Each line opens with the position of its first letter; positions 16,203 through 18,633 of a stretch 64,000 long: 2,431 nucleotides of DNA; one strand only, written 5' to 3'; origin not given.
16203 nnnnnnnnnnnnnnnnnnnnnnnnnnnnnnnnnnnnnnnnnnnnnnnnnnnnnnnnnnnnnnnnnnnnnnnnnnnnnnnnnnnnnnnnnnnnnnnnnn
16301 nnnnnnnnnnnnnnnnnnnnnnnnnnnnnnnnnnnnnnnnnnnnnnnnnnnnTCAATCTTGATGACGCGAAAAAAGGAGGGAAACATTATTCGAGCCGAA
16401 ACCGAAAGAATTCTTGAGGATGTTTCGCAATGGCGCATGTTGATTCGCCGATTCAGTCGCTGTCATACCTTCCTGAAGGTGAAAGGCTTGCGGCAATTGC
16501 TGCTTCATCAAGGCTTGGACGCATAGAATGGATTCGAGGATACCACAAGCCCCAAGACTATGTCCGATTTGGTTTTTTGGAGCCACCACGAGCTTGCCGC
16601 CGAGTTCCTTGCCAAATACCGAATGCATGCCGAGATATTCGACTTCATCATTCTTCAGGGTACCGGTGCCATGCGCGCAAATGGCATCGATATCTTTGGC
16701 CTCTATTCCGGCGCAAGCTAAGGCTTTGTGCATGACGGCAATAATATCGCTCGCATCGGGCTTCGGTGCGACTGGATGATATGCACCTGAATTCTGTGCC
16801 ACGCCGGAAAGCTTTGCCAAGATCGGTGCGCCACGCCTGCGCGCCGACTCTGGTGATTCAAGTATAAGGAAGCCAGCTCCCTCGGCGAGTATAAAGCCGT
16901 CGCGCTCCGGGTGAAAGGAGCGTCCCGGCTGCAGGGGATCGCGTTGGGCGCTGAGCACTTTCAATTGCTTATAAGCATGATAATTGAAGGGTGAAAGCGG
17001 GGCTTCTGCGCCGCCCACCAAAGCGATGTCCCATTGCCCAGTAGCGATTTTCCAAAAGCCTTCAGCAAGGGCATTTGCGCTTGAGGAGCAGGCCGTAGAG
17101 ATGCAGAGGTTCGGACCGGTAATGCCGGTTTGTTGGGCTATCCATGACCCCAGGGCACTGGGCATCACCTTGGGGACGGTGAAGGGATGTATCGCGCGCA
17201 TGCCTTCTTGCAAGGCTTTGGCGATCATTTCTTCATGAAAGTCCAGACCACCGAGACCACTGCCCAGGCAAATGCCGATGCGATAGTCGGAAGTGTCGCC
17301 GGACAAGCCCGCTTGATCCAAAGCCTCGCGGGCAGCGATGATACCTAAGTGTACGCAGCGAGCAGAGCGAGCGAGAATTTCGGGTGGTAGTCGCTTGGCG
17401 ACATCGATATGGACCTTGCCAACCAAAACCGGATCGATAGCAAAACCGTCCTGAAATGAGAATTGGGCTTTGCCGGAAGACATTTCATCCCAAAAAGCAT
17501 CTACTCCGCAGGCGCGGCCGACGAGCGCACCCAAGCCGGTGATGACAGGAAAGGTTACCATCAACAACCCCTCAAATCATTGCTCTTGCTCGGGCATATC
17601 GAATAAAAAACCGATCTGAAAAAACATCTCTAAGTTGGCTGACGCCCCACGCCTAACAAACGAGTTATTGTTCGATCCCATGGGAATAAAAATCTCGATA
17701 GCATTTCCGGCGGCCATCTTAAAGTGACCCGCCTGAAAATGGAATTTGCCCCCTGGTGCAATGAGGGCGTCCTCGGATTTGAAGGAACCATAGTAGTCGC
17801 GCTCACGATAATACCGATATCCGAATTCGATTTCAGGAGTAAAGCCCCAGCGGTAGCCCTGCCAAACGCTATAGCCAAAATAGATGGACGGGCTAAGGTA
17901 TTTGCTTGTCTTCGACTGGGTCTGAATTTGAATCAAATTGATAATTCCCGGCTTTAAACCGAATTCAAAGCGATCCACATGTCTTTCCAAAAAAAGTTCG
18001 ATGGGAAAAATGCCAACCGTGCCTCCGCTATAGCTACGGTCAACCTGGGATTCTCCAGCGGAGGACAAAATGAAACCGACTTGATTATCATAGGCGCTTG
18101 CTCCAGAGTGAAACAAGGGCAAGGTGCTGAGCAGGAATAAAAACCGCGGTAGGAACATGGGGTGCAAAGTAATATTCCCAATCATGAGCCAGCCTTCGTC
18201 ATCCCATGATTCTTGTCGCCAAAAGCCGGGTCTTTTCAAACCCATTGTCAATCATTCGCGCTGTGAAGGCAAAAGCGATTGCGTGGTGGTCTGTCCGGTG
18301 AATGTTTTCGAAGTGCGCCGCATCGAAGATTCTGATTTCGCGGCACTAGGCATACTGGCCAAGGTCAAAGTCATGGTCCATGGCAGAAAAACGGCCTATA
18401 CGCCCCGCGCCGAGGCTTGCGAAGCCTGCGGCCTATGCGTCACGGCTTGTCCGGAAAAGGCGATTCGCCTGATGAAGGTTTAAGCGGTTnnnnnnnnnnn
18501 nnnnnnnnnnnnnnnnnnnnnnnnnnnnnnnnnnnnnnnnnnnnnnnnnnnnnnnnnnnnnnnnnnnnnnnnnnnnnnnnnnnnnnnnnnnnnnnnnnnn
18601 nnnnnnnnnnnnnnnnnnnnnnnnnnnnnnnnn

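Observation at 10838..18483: Translationally coupled eight-gene lipid-tailoring operon (KAS, ACP, two FA-hydroxylase paralogues, desaturase, KASIII-heme-oxygenase-like fusion, two unknowns) with divergent ferredoxin: candidate pathway for an unusual modified lipid or hydrocarbon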

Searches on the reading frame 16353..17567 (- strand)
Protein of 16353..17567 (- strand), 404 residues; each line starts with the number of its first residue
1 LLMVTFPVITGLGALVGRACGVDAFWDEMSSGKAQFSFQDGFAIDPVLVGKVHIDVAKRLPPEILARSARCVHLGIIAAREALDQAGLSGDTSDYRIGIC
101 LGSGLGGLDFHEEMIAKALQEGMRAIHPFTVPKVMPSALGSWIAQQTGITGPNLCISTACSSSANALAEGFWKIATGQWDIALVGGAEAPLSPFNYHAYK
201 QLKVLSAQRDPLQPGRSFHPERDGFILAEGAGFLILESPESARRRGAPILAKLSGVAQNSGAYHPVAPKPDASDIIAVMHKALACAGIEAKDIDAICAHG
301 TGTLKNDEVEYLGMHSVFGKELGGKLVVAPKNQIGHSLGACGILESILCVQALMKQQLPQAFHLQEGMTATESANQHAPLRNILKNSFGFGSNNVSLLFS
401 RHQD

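Call 3: search_protein_families(library=pfam, proteins=[window:16353-17567:-], max_evalue=0.01)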
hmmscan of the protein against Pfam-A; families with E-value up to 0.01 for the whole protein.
window:16353-17567:- (404 aa): 3 families
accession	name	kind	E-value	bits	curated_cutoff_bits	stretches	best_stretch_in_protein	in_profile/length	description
PF00109.32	ketoacyl-synt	-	1.8e-36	126.5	20.8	1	8-240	5-250/252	Beta-ketoacyl synthase, N-terminal domain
PF02801.28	Ketoacyl-synt_C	-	1.1e-25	90.4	20.8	1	250-364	1-118/119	Beta-ketoacyl synthase, C-terminal domain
PF00108.29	Thiolase_N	-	1.4e-05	25.1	26.4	1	148-189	71-114/260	Thiolase, N-terminal domain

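Call 4: search_protein_families(library=ncbifam, proteins=[window:16353-17567:-], max_evalue=0.01)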
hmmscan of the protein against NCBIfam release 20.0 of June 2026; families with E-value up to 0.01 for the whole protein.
window:16353-17567:- (404 aa): 32 families (the best 25 are shown)
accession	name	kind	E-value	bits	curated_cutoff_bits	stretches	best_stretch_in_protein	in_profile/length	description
TIGR03150.1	fabF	equivalog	6.6e-91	305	493.75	1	8-399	4-406/407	beta-ketoacyl-ACP synthase II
NF005589.0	PRK07314.1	subfamily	3e-88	296.3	387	1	8-402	7-412/413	beta-ketoacyl-ACP synthase II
NF004970.0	PRK06333.1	subfamily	4.2e-77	259.8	525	1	8-403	7-423/424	beta-ketoacyl-ACP synthase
NF006274.0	PRK08439.1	equivalog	3.9e-62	210.3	621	1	54-401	55-405/406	beta-ketoacyl-ACP synthase II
NF006618.0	PRK09185.1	subfamily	4.9e-61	206.9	407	1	20-402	18-393/394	beta-ketoacyl-ACP synthase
NF005916.1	PRK07910.1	equivalog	1.7e-60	205.1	560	1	8-401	15-417/418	KasA/KasB family beta-ketoacyl-ACP synthase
NF005076.0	PRK06501.1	equivalog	8.4e-59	199.5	629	1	8-402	14-423/425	beta-ketoacyl-ACP synthase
NF058662.1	cispenta_AmcF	equivalog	3.4e-56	190.8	325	1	134-400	103-368/369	cispentacin biosynthesis acyltransferase subunit AmcF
NF006434.0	PRK08722.1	equivalog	1.5e-55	188.7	759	1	8-401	7-413/414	beta-ketoacyl-ACP synthase II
NF005935.0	PRK07967.1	equivalog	4.4e-50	170.7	630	1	8-403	5-405/406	beta-ketoacyl-ACP synthase I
NF005490.0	PRK07103.1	equivalog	1.4e-49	169.3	445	1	7-401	6-412/414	polyketide beta-ketoacyl:acyl carrier protein synthase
NF006587.0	PRK09116.1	equivalog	1.4e-49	169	470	1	69-402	71-407/408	beta-ketoacyl-ACP synthase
NF004618.0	PRK05952.1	equivalog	2e-49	168.5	455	1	8-400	5-381/384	beta-ketoacyl-ACP synthase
NF045894.1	PKS_plus_SDR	equivalog_domain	2.6e-36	124.8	1740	1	81-367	100-379/1515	type I polyketide synthase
NF040607.1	mycolic_Pks13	equivalog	2.7e-30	104.6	2100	1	125-363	236-474/1680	polyketide synthase Pks13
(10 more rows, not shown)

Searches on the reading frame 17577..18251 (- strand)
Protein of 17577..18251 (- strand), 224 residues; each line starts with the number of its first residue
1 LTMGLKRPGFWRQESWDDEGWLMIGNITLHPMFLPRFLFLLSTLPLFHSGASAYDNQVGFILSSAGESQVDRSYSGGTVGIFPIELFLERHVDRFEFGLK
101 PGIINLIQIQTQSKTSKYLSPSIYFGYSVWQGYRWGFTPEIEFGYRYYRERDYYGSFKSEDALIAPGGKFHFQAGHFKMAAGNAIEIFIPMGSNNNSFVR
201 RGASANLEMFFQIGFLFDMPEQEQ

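Call 3: search_protein_families(library=pfam, proteins=[window:17577-18158:-], max_evalue=0.01)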
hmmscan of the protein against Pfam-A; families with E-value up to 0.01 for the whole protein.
window:17577-18158:- (193 aa): 0 families

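Call 4: search_protein_families(library=ncbifam, proteins=[window:17577-18158:-], max_evalue=0.01)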
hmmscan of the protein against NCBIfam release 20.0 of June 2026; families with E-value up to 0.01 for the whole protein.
window:17577-18158:- (193 aa): 0 families

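Call 49: search_protein_families(library=pfam, proteins=[window:17577-18251:-], max_evalue=1)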
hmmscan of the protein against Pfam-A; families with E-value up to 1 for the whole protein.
window:17577-18251:- (224 aa): 1 family
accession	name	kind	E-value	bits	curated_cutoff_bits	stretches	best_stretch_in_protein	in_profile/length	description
PF01856.23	HP_OMP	-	0.46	11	21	0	129-159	2-32/154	Helicobacter outer membrane protein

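Call 57: find_homologous_proteins(query=window:17577-18158:-, max_evalue=0.001)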
Query window:17577-18158:- (193 aa): 2 proteins with E <= 0.001 among 47 candidates.
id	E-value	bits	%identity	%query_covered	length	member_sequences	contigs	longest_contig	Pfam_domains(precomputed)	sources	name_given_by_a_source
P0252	3.3e-125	433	100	100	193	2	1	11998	-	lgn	-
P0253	1.7e-74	268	66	90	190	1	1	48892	-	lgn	-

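Call 58: find_encoding_contigs(protein=P0253, flank=10000, max_places=2)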
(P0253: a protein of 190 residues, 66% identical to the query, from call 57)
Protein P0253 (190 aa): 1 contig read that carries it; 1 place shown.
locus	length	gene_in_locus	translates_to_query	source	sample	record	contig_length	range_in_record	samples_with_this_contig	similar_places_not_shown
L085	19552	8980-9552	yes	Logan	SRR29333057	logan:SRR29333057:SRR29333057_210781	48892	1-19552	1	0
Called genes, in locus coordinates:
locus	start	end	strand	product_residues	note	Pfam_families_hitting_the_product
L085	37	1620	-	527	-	PF13620:CarboxypepD_reg (weak), PF13715:CarbopepD_reg_2 (weak), PF11578:DUF3237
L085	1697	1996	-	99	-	PF12838:Fer4_7 (faint), PF12837:Fer4_6 (faint), PF13187:Fer4_9 (faint), PF13484:Fer4_16 (faint), PF14697:Fer4_21 (faint), PF25160:LdpA_Fe-S-bd (faint), PF13237:Fer4_10 (weak), PF00037:Fer4 (weak)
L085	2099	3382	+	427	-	PF00109:ketoacyl-synt, PF00108:Thiolase_N (faint), PF02801:Ketoacyl-synt_C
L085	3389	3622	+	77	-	PF00550:PP-binding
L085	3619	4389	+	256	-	PF04116:FA_hydroxylase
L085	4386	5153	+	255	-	PF04116:FA_hydroxylase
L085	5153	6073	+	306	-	PF00487:FA_desaturase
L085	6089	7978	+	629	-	PF08541:ACP_syn_III_C, PF14518:Haem_oxygenas_2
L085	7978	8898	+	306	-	PF22523:DUF6999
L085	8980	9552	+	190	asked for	-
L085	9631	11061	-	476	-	PF10396:TrmE_N, PF12631:MnmE_helical, PF00350:Dynamin_N (faint), PF01926:MMR_HSR1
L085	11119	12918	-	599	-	PF14849:YidC_periplas (weak), PF02096:60KD_IMP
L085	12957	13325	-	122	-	PF01809:YidD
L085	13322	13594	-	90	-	PF00825:Ribonuclease_P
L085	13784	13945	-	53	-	PF00468:Ribosomal_L34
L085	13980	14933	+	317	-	-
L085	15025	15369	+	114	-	PF04993:TfoX_N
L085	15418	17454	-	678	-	PF13699:eCIS_core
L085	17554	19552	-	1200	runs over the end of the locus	-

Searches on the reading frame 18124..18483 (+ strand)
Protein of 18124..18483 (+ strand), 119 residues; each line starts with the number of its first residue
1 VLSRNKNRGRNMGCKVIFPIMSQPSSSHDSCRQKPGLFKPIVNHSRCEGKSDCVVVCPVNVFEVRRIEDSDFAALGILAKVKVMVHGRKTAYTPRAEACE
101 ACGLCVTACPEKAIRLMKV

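Call 3: search_protein_families(library=pfam, proteins=[window:18124-18483:+], max_evalue=0.01)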
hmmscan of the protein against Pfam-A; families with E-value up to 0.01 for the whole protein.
window:18124-18483:+ (119 aa): 12 families
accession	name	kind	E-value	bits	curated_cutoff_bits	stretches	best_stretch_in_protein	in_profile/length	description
PF12837.12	Fer4_6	-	1.1e-08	35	25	2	40-62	2-24/24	4Fe-4S binding domain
PF12838.12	Fer4_7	-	5.5e-08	33.6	27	1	46-113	1-52/52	4Fe-4S dicluster domain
PF00037.32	Fer4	-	1.9e-07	31.1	21.1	1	96-115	5-24/24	4Fe-4S binding domain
PF14697.11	Fer4_21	-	3.3e-07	30.8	35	1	86-116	28-59/59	4Fe-4S dicluster domain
PF13237.11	Fer4_10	-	1.3e-05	25.5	25.5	1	40-110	2-53/53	4Fe-4S dicluster domain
PF13187.11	Fer4_9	-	1.4e-05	25.5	27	1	47-114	2-52/52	4Fe-4S dicluster domain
PF25160.1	LdpA_Fe-S-bd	-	6.3e-05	23.1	27.6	0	96-116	25-45/49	LdpA Fe-S cluster-binding domain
PF13484.11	Fer4_16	-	0.00022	22.4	30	1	99-116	2-19/66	4Fe-4S double cluster binding domain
PF12797.12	Fer4_2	-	0.00033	20.9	24.5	0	96-111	7-22/22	4Fe-4S binding domain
PF13534.11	Fer4_17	-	0.00075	20.4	22.2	1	46-112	1-59/61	4Fe-4S dicluster domain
PF12798.12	Fer4_3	-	0.0024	19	27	0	99-113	1-15/15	4Fe-4S binding domain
PF13183.11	Fer4_8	-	0.0072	17.3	27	0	51-112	9-67/68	4Fe-4S dicluster domain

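Call 4: search_protein_families(library=ncbifam, proteins=[window:18124-18483:+], max_evalue=0.01)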
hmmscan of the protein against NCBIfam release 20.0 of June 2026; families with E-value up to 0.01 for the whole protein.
window:18124-18483:+ (119 aa): 47 families (the best 25 are shown)
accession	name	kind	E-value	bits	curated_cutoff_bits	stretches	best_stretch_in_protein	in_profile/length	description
NF043039.1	HgcAB_like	equivalog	1.4e-07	31.5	285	2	36-66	291-321/350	HgcAB-like fusion protein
TIGR02179.1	PorD_KorD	subfamily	2.5e-07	30.7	60.05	1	32-117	12-75/78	2-oxoacid:acceptor oxidoreductase, delta subunit, pyruvate/2-ketoisovalerate family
NF040864.1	HgcB_ferredoxin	equivalog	6.1e-06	26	99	1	43-116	12-63/93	mercury methylation ferredoxin HgcB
NF040684.1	PorD_Arch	equivalog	7.4e-06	26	120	1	97-117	62-82/85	pyruvate synthase subunit PorD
NF006446.0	PRK08764.1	equivalog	1.4e-05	25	220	1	80-117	99-136/139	Rnf electron transport complex subunit RnfB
TIGR01944.1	rnfB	subfamily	2.9e-05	23.7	68.7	1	81-118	127-164/190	RnfABCDGE type electron transport complex subunit B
TIGR01971.1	NuoI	subfamily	5.2e-05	22.8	113.05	1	44-117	41-101/121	NADH-quinone oxidoreductase, chain I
NF003475.0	PRK05113.1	equivalog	8.6e-05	22.5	203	1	81-119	127-165/190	electron transport complex subunit RsxB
TIGR00402.1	napF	equivalog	8.8e-05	22.5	102.2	0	26-60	112-146/149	ferredoxin-type protein NapF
NF009053.0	PRK12387.1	subfamily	0.00012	21.9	204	0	95-116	36-57/180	formate hydrogenlyase complex iron-sulfur subunit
TIGR02060.1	aprB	equivalog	0.00018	21.4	135.65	0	87-115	35-63/132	adenylyl-sulfate reductase subunit beta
NF038196.1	ferrodoxin_EFR1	subfamily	0.00029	21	75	1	95-116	183-203/242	EFR1 family ferrodoxin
NF045763.1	PhenlGlyoxDHPadF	equivalog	0.00031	20.9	150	0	86-115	49-78/78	NADH-dependent phenylglyoxylate dehydrogenase subunit delta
NF041891.1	hdrA_Methbact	equivalog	0.00041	18.7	1300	1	42-117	235-305/762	ferredoxin:CoB-CoM heterodisulfide reductase subunit HdrA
NF005504.0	PRK07118.1-3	equivalog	0.00045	19.7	437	1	31-116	157-238/293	Fe-S cluster domain-containing protein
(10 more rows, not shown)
